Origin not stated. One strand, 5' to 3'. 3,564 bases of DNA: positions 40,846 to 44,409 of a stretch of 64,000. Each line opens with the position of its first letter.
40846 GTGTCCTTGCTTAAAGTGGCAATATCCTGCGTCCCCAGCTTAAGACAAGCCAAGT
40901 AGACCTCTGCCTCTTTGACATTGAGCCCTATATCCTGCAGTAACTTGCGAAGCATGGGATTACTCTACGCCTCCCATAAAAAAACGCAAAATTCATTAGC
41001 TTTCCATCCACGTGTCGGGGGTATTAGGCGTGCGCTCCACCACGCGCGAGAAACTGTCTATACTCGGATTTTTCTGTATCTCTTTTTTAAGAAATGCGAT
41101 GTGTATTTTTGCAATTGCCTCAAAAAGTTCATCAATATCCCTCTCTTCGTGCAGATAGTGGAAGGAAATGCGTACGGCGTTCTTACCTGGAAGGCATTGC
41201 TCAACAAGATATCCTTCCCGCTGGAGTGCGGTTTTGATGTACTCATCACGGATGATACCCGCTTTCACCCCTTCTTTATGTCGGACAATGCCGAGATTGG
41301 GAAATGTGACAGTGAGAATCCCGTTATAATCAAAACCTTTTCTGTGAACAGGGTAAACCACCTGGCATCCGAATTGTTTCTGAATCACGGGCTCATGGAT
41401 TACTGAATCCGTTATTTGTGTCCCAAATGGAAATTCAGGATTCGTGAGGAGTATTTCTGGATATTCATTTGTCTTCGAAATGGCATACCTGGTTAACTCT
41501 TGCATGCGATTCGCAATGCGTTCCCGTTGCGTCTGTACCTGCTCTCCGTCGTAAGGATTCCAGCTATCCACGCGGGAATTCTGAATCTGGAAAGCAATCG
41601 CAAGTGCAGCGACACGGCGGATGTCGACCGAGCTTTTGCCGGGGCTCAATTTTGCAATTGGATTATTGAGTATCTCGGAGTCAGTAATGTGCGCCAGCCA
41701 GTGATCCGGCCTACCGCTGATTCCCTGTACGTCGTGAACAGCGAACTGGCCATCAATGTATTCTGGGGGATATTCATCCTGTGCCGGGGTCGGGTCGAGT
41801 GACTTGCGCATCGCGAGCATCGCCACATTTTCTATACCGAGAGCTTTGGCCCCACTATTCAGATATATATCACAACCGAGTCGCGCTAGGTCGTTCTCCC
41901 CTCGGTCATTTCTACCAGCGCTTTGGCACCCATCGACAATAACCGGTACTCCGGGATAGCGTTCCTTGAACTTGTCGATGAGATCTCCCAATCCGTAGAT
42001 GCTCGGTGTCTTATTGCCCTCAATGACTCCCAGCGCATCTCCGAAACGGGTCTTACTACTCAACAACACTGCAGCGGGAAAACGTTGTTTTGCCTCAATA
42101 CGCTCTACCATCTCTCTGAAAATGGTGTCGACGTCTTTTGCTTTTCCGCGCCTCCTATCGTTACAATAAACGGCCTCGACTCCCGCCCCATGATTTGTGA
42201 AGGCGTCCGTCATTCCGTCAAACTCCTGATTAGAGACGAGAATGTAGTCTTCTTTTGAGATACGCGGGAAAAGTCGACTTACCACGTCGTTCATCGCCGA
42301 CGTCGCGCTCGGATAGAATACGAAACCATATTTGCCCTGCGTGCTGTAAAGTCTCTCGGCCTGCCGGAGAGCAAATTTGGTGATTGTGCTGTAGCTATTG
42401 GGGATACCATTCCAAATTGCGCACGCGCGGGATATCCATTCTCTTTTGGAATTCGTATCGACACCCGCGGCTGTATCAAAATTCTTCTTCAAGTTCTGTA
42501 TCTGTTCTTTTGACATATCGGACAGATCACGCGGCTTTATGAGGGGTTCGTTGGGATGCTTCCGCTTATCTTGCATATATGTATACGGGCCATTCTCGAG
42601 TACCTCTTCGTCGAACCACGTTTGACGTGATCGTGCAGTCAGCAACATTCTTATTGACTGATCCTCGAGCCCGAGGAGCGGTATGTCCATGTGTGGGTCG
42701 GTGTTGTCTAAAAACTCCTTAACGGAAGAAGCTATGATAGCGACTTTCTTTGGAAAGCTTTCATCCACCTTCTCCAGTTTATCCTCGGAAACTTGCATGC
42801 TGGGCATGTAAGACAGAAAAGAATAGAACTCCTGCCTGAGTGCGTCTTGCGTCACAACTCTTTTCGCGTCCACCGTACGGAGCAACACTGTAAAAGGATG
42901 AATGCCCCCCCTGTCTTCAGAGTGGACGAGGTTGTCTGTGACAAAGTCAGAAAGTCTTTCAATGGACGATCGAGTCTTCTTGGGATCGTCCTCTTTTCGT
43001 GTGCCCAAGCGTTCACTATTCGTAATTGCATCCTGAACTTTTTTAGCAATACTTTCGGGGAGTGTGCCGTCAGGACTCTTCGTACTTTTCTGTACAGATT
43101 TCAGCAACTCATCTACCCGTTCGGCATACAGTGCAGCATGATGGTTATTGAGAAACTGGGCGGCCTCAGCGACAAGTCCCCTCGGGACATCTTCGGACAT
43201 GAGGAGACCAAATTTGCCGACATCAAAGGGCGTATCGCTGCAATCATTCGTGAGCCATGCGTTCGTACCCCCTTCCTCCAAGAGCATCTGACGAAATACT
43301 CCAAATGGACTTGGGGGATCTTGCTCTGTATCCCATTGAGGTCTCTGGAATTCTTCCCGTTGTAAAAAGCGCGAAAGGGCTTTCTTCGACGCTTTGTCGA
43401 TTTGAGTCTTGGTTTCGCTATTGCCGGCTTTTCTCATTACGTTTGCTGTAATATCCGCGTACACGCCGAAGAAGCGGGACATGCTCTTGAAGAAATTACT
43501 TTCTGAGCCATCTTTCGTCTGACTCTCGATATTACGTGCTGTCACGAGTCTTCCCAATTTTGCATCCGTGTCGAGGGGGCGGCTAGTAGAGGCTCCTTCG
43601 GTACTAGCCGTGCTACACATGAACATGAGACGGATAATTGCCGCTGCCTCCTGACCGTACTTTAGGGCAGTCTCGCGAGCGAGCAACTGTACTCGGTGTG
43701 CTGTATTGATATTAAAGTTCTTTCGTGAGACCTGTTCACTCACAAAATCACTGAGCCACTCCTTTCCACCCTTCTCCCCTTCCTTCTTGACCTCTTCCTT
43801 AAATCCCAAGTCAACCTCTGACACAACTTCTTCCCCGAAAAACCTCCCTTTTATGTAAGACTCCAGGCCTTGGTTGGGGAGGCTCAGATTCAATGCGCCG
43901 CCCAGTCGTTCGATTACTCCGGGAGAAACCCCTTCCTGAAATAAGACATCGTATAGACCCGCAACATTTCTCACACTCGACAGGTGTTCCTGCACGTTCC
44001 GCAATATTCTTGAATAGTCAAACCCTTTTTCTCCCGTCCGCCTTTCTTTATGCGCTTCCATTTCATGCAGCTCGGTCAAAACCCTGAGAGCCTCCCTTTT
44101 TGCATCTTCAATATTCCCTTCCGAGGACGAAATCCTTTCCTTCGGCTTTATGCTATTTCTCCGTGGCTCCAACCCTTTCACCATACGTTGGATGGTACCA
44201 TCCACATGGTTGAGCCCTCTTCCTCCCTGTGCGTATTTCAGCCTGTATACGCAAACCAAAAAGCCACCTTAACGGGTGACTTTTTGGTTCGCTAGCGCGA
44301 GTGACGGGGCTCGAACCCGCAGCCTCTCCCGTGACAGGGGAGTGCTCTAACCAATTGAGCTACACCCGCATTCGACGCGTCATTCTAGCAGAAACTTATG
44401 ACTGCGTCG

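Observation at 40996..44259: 1087-aa cytoplasmic protein: an uncharacterised ~600-aa N-terminal region fused to a class-V PLP-dependent domain, inside a tRNA-bounded segment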

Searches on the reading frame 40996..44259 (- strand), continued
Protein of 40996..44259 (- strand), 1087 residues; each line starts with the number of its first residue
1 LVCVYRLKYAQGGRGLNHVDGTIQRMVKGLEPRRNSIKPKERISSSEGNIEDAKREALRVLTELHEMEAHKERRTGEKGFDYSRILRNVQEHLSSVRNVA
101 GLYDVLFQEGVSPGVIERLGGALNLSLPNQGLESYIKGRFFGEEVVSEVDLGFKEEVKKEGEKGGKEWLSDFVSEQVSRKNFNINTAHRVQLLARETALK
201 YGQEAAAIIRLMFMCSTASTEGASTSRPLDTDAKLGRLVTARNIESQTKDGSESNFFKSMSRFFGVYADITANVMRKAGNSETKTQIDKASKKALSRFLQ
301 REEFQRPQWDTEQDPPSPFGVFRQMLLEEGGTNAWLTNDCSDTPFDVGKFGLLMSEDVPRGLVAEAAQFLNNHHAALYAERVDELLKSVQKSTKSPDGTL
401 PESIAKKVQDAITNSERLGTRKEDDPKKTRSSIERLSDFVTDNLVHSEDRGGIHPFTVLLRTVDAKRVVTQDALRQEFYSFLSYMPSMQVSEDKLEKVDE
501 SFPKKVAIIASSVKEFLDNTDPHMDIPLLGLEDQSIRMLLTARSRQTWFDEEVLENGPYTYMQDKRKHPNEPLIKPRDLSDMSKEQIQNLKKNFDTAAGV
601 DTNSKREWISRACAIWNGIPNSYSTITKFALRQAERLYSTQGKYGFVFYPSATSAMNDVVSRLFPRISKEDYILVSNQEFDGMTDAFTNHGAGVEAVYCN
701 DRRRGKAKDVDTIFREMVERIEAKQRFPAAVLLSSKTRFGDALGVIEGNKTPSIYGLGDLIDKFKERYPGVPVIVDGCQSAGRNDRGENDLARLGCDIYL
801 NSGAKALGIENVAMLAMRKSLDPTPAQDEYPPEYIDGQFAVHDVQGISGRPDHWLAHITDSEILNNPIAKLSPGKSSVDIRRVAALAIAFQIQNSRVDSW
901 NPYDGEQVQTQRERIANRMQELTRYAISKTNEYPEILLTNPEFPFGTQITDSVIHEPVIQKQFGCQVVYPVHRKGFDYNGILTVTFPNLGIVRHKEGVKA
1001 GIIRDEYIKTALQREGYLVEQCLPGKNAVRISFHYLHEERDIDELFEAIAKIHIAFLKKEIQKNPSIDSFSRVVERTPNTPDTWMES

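Call 87: search_protein_families(library=pfam, proteins=[L001:15028-15600:+, L010:5709-6257:+, L011:6395-6847:+, L007:6768-7328:+], max_evalue=1)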
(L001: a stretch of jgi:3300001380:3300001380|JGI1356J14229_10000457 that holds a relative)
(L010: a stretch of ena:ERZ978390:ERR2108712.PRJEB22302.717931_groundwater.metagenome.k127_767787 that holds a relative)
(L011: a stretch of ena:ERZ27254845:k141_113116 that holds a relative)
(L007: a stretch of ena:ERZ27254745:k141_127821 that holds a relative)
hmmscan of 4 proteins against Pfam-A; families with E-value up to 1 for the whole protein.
L001:15028-15600:+ (190 aa): 1 family
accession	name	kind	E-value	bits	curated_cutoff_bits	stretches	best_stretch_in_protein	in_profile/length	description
PF00583.31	Acetyltransf_1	-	0.0058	17.3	20.7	1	65-141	19-95/116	Acetyltransferase (GNAT) family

L010:5709-6257:+ (182 aa): 2 families
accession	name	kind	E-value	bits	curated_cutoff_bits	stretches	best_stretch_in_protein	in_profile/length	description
PF14493.12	HTH_40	-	0.095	13.4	27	1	20-77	33-88/89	Helix-turn-helix domain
PF20397.3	DUF6690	-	0.23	11.4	27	0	134-175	172-213/245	Family of unknown function (DUF6690)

L011:6395-6847:+ (150 aa): 1 family
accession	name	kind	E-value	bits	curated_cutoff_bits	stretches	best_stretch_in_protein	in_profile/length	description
PF15993.10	Fuseless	-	0.015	15.2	25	1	29-64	244-276/298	Fuseless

L007:6768-7328:+ (186 aa): 1 family
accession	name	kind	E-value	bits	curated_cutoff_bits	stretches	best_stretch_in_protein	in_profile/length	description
PF00583.31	Acetyltransf_1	-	0.02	15.6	20.7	1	64-138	21-95/116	Acetyltransferase (GNAT) family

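Call 92: find_related_loci(query=A1, collection=viral_contigs, flank=5000)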
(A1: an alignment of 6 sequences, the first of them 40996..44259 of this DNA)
Query A1 (1087 aa) in viral_contigs; peptide patterns used: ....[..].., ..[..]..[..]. (x = any residue, [..] = any of these).
56 stretches matched a pattern, but none encodes a relative of the query by tblastn (E <= 1e-3).
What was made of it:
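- No family member was found on viral contigs (call 92).
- Tried and rejected: Viral contigs hold no relative (call 92).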

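Call 93: find_encoding_contigs(protein=P0024, flank=6000, max_places=2)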
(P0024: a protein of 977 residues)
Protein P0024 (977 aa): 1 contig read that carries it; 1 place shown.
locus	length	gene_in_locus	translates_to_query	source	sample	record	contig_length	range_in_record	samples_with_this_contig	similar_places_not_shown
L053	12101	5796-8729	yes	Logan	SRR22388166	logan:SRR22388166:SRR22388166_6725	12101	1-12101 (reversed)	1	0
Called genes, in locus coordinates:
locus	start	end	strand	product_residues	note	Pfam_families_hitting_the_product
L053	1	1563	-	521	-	?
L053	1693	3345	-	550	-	PF04326:SLFN_AlbA_2, PF13749:HATPase_c_4 (weak)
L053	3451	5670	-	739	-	-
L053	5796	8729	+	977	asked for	-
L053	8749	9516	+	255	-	PF13489:Methyltransf_23 (weak), PF13847:Methyltransf_31 (weak), PF13649:Methyltransf_25 (weak)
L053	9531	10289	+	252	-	PF01978:TrmB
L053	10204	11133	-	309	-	PF04607:RelA_SpoT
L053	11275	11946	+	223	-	-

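Call 94: find_encoding_contigs(protein=P0042, flank=6000, max_places=2)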
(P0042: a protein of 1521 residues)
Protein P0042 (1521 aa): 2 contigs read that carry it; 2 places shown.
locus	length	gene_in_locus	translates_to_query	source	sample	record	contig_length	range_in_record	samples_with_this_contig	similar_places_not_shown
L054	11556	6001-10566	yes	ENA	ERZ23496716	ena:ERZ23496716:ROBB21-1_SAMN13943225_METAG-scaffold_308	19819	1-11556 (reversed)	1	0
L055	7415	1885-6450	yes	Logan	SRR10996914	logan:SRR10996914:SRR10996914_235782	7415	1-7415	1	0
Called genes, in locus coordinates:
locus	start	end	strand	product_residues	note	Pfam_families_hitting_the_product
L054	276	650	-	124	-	-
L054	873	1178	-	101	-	-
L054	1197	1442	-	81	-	-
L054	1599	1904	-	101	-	-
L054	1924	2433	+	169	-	-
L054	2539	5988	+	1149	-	-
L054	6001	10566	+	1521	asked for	-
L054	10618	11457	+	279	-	PF01978:TrmB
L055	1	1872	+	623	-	?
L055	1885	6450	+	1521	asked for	-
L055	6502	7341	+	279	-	PF01978:TrmB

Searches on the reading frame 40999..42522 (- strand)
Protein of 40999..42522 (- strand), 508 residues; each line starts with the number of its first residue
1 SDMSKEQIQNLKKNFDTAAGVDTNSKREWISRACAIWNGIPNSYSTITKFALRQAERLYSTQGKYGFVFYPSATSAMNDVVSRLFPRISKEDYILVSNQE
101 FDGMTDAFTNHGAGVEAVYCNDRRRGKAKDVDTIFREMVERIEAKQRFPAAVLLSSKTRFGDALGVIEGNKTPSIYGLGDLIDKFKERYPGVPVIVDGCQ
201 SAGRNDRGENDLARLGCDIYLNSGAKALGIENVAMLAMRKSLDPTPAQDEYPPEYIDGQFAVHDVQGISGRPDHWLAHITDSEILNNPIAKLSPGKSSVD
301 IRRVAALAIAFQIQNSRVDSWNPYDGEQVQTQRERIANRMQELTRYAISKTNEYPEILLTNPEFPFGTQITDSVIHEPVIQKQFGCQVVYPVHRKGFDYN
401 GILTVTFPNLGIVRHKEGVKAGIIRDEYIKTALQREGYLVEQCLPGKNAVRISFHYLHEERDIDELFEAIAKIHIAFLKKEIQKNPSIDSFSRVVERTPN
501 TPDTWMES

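Call 35: search_solved_structures(query=A3, max_evalue=1, show_alignments=3)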
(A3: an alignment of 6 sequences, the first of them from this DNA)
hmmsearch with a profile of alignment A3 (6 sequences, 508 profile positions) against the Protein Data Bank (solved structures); distinct sequences matched with E-value up to 1: 26.
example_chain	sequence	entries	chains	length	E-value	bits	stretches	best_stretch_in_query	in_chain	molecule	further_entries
8ztp_A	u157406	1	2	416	1.8e-07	33.3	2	63-241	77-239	cysteine desulfurase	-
4w91_A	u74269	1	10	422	0.00062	21.6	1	188-245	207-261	Aminotransferase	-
6mrh_A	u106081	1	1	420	0.012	17.4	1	179-241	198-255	Cysteine desulfurase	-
6mre_A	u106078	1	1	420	0.014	17.1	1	179-241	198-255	Cysteine desulfurase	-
7rrn_A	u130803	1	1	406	0.017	16.9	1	179-241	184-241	Cysteine desulfurase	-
9d2d_A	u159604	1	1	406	0.019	16.8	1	179-241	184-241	Cysteine desulfurase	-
6o11_A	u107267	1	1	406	0.019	16.8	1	179-241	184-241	Cysteine desulfurase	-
1i29_A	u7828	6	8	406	0.019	16.8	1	179-241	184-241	CSDB | Selenocysteine lyase | Cysteine desulfurase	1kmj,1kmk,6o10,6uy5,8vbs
6ndn_A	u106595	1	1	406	0.019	16.8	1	179-241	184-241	Cysteine desulfurase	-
5db5_A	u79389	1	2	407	0.019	16.8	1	179-241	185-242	Cysteine desulfurase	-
1jf9_A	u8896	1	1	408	0.019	16.7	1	179-241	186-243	SELENOCYSTEINE LYASE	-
6mr2_A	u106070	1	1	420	0.021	16.6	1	179-241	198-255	Cysteine desulfurase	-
6mr6_A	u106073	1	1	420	0.021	16.6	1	179-241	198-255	Cysteine desulfurase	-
1c0n_A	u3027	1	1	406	0.021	16.6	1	190-241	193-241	PROTEIN (CSDB PROTEIN)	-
6mri_A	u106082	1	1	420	0.022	16.5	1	179-241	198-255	Cysteine desulfurase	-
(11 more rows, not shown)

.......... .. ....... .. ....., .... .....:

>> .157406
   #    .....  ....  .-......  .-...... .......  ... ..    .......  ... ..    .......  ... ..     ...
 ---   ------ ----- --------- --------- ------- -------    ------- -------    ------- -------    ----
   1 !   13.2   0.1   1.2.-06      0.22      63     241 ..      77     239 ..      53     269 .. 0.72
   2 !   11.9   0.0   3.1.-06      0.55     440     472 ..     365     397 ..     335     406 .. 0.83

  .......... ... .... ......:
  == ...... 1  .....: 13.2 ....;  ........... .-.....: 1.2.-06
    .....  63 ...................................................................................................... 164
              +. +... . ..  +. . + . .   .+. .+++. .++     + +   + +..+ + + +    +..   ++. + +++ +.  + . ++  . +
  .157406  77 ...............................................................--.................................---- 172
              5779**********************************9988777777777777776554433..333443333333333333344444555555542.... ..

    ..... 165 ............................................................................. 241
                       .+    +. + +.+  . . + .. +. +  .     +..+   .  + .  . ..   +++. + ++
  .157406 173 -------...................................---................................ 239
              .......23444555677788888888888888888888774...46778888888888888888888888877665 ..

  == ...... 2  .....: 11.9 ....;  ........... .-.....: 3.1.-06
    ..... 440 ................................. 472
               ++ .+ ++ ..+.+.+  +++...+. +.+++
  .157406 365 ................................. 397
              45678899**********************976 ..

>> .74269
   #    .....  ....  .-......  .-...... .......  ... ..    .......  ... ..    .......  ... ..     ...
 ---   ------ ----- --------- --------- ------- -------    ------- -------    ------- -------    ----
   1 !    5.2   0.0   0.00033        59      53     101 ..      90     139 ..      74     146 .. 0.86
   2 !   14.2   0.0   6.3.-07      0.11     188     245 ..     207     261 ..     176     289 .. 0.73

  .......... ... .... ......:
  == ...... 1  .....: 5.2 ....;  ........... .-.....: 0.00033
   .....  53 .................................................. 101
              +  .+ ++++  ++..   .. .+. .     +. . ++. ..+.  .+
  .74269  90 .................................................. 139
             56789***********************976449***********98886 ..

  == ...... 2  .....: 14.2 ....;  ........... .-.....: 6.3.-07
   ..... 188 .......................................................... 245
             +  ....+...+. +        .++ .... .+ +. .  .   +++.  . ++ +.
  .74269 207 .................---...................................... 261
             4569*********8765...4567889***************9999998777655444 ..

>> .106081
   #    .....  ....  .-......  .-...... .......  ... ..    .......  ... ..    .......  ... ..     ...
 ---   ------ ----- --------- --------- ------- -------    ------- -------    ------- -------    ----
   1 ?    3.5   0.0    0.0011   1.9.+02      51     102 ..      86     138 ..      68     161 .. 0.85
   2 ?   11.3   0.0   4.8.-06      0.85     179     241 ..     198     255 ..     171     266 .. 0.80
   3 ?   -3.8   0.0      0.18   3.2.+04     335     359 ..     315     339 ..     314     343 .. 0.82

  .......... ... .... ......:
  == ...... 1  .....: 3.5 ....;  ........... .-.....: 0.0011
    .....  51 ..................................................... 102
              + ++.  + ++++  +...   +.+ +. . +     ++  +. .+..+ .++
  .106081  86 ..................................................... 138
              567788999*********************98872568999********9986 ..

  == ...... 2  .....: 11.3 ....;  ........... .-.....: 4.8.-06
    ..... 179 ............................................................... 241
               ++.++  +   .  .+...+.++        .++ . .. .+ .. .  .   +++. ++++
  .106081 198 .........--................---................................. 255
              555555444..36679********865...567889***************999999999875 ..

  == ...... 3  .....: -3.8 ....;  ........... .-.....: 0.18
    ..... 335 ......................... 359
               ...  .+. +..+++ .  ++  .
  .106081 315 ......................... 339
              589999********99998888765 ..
